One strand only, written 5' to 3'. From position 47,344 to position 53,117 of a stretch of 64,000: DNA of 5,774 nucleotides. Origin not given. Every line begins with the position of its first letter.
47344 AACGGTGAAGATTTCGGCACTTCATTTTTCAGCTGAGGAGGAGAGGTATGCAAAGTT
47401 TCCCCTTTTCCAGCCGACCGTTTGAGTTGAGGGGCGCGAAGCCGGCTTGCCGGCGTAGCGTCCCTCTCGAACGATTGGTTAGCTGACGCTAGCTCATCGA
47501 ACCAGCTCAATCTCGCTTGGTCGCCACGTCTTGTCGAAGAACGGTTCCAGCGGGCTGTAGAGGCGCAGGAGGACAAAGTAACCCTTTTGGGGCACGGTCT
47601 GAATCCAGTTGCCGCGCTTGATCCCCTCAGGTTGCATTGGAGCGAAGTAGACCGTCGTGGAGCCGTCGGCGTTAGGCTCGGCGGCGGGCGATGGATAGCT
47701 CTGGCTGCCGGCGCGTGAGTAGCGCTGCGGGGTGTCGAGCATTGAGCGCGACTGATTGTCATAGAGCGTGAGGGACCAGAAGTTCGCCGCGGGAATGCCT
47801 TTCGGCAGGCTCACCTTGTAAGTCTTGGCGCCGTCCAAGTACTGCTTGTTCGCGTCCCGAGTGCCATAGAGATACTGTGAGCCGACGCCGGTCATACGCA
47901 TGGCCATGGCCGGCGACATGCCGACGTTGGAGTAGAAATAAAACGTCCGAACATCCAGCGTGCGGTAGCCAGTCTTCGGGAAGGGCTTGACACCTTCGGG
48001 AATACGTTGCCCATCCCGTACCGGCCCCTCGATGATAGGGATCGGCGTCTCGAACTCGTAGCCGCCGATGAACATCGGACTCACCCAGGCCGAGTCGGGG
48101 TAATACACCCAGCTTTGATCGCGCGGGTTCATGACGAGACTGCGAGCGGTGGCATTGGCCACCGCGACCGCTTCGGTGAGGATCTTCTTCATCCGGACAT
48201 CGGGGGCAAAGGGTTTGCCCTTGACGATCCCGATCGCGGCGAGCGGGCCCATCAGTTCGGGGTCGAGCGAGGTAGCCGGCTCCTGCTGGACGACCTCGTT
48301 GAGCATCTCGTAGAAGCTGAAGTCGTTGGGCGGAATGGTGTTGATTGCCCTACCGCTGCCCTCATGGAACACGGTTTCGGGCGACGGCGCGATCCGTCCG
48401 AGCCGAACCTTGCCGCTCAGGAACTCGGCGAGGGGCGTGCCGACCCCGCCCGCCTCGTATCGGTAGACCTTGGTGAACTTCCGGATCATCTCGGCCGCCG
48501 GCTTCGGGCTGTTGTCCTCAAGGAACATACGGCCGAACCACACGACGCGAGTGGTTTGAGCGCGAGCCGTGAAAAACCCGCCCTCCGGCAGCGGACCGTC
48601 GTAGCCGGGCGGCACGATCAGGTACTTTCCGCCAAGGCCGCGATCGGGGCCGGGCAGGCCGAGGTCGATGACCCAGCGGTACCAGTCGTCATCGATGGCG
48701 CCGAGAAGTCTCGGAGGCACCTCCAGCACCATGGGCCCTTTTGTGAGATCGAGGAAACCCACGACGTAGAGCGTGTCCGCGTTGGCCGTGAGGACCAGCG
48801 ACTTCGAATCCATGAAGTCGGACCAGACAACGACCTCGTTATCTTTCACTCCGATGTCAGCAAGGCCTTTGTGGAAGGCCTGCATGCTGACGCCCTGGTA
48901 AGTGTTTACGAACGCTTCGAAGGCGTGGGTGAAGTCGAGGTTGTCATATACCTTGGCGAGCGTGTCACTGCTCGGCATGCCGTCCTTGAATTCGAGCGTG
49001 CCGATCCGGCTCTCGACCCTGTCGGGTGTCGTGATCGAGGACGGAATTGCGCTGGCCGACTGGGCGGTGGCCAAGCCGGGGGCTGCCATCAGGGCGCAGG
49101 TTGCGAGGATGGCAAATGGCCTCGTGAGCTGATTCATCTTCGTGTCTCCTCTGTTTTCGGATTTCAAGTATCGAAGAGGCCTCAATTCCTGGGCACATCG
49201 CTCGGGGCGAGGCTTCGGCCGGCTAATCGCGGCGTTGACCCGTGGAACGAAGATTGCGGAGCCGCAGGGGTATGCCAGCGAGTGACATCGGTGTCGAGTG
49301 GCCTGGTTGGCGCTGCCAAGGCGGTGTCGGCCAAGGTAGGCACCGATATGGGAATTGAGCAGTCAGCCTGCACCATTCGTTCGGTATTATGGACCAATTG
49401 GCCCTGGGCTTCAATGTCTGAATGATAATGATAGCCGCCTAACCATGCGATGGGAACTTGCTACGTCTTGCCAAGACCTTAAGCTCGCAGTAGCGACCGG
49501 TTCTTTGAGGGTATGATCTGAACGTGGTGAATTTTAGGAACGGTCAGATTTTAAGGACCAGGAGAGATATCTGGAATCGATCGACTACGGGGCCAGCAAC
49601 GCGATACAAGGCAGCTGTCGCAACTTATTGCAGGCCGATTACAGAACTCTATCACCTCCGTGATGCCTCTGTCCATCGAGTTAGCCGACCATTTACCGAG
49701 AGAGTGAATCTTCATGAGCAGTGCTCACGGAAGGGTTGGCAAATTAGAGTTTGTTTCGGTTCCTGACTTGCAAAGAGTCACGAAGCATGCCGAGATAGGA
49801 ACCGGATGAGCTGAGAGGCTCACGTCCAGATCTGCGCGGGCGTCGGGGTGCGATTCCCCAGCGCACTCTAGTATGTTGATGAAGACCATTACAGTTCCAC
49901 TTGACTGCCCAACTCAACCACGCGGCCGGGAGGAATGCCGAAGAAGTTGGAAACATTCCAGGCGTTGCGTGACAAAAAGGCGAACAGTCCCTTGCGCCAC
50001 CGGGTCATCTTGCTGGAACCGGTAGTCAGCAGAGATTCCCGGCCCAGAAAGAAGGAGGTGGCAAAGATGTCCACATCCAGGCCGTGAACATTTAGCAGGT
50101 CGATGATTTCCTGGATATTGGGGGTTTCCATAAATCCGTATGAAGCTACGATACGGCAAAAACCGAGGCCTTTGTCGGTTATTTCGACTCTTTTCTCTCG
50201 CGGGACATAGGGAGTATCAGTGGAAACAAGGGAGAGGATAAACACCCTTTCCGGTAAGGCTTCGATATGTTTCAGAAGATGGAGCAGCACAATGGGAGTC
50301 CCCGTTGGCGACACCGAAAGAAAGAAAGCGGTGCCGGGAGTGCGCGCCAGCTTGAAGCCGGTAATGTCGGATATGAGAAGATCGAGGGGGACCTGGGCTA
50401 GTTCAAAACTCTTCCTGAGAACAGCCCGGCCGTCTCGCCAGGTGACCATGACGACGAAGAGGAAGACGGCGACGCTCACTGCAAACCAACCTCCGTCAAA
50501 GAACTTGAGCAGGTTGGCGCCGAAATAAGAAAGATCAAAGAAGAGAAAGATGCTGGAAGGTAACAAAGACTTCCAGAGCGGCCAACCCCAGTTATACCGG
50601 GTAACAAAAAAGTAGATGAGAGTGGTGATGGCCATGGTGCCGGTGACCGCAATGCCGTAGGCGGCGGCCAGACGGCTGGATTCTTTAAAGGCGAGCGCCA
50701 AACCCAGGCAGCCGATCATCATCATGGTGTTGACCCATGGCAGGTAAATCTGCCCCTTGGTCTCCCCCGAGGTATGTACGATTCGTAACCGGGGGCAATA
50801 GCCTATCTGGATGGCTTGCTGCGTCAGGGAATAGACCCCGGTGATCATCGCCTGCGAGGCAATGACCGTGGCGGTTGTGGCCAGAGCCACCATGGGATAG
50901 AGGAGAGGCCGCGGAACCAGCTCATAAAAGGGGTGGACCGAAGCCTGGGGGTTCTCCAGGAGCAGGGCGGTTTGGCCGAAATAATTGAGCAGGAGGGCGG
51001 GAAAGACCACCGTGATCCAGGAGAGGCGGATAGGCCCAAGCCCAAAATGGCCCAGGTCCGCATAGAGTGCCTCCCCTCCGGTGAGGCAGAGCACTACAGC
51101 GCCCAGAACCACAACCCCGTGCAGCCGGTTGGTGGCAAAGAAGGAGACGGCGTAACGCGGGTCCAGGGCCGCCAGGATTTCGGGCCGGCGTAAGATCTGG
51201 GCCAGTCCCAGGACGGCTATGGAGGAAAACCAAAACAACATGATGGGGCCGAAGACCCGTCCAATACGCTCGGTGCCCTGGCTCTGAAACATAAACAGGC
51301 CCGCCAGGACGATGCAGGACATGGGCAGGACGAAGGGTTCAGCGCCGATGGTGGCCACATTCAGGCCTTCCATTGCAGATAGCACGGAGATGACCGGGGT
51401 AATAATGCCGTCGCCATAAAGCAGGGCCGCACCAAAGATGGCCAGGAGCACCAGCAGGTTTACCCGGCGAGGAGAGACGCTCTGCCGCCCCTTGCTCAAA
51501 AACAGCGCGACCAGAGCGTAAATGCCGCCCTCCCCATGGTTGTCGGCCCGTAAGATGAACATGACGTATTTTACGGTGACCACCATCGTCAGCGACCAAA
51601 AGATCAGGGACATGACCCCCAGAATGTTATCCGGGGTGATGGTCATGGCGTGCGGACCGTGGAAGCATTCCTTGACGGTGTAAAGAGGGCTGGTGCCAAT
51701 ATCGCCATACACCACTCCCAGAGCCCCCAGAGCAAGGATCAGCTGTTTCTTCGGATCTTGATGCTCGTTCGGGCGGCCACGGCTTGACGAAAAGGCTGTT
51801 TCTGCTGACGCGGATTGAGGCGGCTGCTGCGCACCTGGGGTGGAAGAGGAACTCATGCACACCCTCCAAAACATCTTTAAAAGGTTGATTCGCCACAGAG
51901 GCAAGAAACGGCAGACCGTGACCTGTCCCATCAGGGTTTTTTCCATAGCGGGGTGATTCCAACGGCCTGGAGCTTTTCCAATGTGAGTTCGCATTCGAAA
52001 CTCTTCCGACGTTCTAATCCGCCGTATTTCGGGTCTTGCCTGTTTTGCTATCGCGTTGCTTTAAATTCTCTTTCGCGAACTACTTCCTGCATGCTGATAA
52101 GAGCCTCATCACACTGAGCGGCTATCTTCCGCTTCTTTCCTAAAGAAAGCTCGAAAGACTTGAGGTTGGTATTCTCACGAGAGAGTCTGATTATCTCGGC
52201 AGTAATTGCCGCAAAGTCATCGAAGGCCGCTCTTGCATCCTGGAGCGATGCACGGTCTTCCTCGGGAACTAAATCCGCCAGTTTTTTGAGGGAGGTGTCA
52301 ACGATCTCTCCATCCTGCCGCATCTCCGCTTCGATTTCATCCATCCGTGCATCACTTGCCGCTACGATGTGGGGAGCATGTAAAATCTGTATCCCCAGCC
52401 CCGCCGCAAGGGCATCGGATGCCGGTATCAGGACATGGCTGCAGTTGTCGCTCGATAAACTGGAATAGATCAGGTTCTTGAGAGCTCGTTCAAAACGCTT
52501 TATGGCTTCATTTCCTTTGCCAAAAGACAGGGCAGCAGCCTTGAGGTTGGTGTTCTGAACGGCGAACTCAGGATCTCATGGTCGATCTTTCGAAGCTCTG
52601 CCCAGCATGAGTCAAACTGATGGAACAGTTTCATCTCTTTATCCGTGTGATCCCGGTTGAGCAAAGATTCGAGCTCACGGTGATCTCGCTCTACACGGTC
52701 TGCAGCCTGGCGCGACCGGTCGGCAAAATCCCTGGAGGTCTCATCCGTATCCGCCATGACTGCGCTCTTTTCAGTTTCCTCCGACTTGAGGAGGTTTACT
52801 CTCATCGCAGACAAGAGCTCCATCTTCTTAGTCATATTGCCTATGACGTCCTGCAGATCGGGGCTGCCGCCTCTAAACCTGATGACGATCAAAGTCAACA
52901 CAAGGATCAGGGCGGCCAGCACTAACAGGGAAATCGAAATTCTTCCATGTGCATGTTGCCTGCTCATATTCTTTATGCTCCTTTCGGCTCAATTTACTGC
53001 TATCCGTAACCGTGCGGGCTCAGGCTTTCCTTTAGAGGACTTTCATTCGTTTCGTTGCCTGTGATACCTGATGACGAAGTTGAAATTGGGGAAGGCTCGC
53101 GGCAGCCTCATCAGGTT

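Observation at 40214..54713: Integron-like cassette array without an integrase (CALIN-like) built from minus-strand accessory genes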

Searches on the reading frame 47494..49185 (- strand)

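Call 10: search_protein_families(library=pfam, proteins=[window:47494-49185:-], max_evalue=0.01)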
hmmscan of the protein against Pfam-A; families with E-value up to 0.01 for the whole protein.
window:47494-49185:- (563 aa): 2 families
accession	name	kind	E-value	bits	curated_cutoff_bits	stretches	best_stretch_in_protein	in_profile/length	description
PF06742.16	DUF1214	-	3.2e-29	102.1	25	1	436-546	2-111/112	Protein of unknown function (DUF1214)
PF06863.17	DUF1254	-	4.1e-27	95.4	22.2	1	116-241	2-132/133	Protein of unknown function (DUF1254)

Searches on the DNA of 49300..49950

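Call 18: search_rna_families(source=window, start=49300, end=49950, threshold=evalue, max_evalue=10, show_alignments=3)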
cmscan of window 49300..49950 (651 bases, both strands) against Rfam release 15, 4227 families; matches with E-value up to 10: 4.
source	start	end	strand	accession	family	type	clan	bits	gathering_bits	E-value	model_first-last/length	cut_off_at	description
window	49797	49866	+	RF00029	Intron_gpII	Intron;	-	33.1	40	0.00011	1-77/77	no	Group II catalytic intron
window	49796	49835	+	RF04357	Plastid-ndhA-ndhB-2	Intron;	CL00155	30.1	53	0.00012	1-41/41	no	Plastid-ndhA-ndhB-2 group II-D5 intron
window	49382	49461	+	RF02186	ST7-OT3_4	Gene; lncRNA;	-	11.8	80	3.3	1-73/73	no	ST7 overlapping transcript 3 conserved region 4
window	49782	49832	+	RF01128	sR43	Gene; snRNA; snoRNA; CD-box;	-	10.5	45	6.3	1-56/56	no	Small nucleolar RNA sR42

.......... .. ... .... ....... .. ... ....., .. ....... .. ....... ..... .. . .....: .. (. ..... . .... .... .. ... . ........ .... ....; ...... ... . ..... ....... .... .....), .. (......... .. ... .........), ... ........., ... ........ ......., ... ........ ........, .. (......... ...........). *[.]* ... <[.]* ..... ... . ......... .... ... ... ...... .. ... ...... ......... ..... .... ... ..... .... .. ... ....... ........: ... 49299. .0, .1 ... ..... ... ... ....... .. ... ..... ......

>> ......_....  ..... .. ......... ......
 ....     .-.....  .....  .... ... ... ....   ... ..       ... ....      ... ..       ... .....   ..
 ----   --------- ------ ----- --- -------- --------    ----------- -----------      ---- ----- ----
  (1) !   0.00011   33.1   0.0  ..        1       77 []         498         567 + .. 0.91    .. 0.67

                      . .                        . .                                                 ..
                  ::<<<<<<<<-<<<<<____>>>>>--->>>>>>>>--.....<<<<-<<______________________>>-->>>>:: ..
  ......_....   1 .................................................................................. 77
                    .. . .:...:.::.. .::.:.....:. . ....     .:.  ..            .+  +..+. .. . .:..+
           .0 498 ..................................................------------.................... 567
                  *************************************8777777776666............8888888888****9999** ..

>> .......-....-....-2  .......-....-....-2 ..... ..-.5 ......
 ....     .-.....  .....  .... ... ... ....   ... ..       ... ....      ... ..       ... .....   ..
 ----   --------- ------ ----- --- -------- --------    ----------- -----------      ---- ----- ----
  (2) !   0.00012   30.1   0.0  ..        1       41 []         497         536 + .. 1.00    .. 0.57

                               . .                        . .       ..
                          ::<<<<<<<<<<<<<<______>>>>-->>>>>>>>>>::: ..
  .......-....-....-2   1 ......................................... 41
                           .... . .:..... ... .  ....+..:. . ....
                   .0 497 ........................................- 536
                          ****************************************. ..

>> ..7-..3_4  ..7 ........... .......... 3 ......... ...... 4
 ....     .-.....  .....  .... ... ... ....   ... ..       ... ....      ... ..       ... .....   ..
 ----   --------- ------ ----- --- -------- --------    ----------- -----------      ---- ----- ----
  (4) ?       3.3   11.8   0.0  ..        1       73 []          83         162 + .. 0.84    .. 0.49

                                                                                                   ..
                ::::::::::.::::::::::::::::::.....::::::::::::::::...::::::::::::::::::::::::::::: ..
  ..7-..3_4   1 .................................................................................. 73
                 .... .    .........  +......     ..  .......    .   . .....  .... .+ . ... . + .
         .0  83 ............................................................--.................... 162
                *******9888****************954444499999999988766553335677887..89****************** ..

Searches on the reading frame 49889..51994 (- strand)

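Call 76: search_protein_families(library=pfam, proteins=[window:49889-51994:-], max_evalue=0.01)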
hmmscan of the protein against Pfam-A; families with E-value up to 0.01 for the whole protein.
window:49889-51994:- (701 aa): 2 families
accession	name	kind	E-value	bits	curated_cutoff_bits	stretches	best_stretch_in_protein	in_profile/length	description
PF02705.21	K_trans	-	2e-184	613.7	24.8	1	87-541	1-452/454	K+ potassium transporter integral membrane domain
PF22776.1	K_trans_C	-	5.2e-44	150.1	24.8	1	553-701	1-151/151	K+ potassium transporter C-terminal domain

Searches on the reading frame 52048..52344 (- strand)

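Call 12: search_protein_families(library=pfam, proteins=[window:52048-52344:-], max_evalue=0.01)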
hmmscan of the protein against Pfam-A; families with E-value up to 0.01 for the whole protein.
window:52048-52344:- (98 aa): 1 family
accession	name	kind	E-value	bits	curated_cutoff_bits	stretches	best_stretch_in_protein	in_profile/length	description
PF12729.13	4HB_MCP_1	-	0.0028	17.7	27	1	1-88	77-165/181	Four helix bundle sensory module for signal transduction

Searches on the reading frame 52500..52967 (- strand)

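Call 12: search_protein_families(library=pfam, proteins=[window:52500-52967:-], max_evalue=0.01)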
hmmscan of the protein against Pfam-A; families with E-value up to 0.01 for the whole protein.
window:52500-52967:- (155 aa): 1 family
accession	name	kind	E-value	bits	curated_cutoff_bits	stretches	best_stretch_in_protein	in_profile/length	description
PF12729.13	4HB_MCP_1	-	0.0033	17.5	27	1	10-133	8-129/181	Four helix bundle sensory module for signal transduction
